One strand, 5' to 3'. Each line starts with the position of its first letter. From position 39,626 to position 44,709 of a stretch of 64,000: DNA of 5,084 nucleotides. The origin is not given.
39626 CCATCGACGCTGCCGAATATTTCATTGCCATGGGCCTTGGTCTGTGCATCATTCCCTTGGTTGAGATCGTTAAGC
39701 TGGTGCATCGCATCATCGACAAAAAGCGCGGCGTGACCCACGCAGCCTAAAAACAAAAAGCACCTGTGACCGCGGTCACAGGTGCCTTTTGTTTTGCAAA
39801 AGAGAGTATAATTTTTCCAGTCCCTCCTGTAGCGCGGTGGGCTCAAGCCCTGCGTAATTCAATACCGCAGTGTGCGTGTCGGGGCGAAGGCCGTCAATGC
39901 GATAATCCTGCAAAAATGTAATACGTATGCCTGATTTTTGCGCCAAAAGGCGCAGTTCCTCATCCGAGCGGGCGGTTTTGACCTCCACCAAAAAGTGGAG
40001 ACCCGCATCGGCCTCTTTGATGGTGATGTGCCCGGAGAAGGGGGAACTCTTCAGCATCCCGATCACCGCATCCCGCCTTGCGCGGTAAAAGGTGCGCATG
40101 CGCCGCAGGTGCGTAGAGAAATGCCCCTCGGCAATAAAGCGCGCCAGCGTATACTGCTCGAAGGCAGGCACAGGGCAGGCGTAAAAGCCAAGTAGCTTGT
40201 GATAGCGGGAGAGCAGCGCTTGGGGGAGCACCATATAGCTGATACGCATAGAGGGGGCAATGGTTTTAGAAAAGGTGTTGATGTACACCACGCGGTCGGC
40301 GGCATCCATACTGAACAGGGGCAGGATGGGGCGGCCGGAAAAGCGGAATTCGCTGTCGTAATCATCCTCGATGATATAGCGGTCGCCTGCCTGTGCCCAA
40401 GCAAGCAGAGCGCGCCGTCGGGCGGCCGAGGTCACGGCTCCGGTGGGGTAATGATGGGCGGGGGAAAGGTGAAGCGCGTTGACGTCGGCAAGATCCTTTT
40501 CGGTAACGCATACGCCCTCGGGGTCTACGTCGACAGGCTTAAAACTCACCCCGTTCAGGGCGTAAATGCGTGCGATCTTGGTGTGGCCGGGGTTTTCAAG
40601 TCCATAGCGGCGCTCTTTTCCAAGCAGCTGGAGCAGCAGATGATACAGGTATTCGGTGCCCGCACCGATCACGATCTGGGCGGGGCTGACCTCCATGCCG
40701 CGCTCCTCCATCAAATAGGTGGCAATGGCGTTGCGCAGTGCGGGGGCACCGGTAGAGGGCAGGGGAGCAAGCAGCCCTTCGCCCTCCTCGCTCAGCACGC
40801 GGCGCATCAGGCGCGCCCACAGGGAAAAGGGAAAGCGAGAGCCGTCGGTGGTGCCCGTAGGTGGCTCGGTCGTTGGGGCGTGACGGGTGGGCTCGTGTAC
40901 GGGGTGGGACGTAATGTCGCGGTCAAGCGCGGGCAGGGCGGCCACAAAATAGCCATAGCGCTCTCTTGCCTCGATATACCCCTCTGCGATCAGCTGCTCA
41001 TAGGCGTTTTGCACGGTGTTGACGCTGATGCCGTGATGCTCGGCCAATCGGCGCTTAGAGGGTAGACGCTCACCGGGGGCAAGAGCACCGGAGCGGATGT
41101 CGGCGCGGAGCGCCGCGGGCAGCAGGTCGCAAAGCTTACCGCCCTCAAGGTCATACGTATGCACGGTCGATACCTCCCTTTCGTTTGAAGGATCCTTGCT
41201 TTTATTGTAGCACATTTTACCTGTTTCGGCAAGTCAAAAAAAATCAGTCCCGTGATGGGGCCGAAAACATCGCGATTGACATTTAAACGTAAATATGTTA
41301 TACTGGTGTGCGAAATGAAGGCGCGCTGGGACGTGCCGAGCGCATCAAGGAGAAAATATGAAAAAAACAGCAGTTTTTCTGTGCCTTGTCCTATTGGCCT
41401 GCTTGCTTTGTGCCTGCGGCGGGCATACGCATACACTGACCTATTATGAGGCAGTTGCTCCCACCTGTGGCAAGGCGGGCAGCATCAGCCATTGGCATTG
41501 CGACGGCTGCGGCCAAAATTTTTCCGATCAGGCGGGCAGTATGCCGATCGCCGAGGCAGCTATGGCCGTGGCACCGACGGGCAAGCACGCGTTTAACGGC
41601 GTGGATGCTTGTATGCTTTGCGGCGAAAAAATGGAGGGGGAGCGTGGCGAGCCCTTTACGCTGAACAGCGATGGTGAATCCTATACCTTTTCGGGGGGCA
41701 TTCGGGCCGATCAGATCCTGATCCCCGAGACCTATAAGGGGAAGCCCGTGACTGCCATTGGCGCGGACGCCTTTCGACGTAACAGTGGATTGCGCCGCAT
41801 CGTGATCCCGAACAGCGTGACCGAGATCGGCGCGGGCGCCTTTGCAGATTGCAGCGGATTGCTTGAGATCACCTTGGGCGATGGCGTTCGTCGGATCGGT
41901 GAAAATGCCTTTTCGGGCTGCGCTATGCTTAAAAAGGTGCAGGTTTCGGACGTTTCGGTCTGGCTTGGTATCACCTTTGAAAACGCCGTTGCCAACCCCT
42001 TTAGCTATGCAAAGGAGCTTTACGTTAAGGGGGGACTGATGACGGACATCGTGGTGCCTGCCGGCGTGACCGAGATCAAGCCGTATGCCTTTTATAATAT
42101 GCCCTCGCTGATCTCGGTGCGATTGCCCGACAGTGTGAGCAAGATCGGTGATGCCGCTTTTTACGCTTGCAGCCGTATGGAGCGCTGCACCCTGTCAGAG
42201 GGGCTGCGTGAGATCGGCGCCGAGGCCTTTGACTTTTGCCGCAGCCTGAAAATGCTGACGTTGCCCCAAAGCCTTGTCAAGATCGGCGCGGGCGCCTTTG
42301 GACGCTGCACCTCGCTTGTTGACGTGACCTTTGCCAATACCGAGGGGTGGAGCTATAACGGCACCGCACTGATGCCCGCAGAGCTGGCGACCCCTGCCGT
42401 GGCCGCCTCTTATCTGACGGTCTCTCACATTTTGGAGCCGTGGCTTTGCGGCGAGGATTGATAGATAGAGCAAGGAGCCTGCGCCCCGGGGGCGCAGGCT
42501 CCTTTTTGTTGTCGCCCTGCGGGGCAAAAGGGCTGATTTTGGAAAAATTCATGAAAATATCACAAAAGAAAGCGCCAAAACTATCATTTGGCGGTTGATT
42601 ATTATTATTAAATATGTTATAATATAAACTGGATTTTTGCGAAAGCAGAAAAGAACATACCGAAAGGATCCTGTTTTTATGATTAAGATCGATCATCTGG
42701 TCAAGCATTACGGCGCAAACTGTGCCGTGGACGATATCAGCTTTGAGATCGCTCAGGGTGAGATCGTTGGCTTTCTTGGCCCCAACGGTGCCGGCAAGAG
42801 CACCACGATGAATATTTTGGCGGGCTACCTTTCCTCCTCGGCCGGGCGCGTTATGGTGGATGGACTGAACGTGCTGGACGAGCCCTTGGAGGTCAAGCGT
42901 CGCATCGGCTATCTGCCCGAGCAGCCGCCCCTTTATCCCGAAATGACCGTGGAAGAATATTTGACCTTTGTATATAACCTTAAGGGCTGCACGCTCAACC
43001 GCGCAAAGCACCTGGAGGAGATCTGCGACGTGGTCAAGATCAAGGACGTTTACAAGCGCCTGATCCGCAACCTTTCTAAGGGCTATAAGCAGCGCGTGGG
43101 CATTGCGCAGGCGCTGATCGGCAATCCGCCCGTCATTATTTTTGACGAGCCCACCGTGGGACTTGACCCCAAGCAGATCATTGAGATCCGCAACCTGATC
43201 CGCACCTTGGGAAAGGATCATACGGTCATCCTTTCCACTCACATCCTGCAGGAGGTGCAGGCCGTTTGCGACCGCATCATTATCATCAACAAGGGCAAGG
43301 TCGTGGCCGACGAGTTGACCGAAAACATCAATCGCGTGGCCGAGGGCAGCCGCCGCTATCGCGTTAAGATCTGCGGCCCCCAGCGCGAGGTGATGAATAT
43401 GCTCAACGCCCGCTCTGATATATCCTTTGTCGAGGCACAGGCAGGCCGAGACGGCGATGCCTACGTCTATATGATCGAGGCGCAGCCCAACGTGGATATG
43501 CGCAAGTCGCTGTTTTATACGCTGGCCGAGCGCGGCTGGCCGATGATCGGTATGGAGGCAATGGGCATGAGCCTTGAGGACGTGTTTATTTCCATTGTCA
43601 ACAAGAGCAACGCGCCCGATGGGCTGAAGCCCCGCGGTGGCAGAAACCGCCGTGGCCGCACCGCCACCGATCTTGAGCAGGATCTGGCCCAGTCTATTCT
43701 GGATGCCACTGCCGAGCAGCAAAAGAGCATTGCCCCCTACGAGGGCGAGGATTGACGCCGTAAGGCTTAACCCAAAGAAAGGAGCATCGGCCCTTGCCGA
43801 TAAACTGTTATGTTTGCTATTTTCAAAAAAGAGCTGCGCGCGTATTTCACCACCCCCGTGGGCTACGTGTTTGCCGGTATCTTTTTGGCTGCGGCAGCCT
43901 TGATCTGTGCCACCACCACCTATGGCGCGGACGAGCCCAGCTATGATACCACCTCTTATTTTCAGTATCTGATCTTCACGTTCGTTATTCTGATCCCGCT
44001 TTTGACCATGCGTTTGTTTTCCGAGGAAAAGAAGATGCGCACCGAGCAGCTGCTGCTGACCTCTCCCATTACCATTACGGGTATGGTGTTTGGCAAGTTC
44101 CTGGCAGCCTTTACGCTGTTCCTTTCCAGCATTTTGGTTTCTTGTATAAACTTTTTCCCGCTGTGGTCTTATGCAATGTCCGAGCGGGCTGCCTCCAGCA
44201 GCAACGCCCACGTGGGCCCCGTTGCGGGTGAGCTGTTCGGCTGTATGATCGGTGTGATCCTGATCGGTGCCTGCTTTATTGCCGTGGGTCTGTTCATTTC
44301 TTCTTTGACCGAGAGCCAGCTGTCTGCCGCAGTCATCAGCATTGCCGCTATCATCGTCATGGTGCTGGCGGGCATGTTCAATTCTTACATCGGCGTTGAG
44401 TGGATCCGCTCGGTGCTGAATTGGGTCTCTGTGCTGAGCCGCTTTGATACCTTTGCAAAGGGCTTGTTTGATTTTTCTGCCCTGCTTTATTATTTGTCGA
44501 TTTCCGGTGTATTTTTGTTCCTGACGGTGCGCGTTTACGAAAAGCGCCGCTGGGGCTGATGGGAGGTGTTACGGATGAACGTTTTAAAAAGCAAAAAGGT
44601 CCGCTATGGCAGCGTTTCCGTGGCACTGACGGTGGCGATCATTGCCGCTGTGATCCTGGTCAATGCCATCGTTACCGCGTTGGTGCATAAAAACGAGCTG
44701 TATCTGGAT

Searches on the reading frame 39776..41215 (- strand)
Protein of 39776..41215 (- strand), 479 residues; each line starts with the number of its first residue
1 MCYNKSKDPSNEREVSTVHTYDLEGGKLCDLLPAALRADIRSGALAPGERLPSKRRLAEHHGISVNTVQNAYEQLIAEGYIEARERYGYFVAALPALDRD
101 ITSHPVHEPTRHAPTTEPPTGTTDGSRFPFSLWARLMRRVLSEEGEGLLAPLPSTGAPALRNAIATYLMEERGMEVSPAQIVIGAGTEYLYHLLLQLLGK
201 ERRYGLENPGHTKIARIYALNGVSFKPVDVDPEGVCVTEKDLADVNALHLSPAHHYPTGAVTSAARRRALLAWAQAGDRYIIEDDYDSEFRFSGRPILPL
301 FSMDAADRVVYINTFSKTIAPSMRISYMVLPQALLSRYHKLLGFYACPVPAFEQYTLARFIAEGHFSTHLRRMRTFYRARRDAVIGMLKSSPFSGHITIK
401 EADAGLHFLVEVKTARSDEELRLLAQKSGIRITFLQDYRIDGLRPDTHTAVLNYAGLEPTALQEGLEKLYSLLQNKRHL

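Call 43: search_protein_families(library=pfam, proteins=[window:39776-41215:-], max_evalue=0.001)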
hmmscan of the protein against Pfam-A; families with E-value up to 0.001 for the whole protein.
window:39776-41215:- (479 aa): 4 families
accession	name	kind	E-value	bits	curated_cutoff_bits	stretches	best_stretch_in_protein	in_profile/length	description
PF00155.27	Aminotran_1_2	-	3.3e-15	56.6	19.7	1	142-436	29-334/361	Aminotransferase class I and II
PF00392.27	GntR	-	5.1e-15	55.3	27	1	34-91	7-64/64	Bacterial regulatory proteins, gntR family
PF13730.12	HTH_36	-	4.4e-05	23.6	25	1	51-81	25-55/55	Helix-turn-helix domain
PF14502.12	HTH_41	-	0.00037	20.3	25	1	48-90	3-47/48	Helix-turn-helix domain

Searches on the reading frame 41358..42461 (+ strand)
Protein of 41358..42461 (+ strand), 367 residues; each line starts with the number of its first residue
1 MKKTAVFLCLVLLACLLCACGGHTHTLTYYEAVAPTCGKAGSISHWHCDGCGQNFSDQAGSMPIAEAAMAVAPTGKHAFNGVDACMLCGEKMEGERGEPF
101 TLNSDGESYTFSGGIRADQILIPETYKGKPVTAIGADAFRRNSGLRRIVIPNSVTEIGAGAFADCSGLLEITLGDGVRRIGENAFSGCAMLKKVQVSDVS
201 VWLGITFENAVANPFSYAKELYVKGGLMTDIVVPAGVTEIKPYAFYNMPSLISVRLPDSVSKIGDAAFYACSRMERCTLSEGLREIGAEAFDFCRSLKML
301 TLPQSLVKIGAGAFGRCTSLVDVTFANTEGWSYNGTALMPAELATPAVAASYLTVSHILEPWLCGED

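Call 43: search_protein_families(library=pfam, proteins=[window:41358-42461:+], max_evalue=0.001)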
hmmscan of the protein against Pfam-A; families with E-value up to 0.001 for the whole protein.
window:41358-42461:+ (367 aa): 2 families
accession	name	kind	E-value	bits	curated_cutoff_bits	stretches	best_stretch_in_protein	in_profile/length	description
PF13306.12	LRR_5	-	4.6e-41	140.1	27.7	2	228-327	13-110/127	BspA type Leucine rich repeat region (6 copies)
PF13855.12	LRR_8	-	2.7e-08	33.9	27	0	152-195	11-55/61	Leucine rich repeat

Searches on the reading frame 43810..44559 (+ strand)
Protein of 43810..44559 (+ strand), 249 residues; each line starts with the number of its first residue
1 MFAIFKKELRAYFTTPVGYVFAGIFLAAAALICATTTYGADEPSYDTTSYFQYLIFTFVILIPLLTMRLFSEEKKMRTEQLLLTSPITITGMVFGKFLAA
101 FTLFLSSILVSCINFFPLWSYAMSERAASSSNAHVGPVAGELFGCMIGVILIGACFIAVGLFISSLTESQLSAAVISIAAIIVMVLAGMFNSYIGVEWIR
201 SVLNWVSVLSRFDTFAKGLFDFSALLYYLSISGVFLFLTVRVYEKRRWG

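Call 43: search_protein_families(library=pfam, proteins=[window:43810-44559:+], max_evalue=0.001)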
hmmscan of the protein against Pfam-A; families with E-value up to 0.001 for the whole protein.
window:43810-44559:+ (249 aa): 4 families
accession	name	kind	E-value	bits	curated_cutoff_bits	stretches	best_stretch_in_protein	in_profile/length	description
PF12679.13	ABC2_membrane_2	-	1.6e-08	34.6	27.2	1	49-194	69-205/283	ABC-2 family transporter protein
PF12698.13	ABC2_membrane_3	-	2.3e-08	34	31.6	1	44-207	159-303/347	ABC-2 family transporter protein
PF12730.13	ABC2_membrane_4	-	1.2e-07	32.3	27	1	24-182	22-177/179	ABC-2 family transporter protein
PF01061.29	ABC2_membrane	-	1e-05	25.6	26.9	1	2-208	4-198/211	ABC-2 type transporter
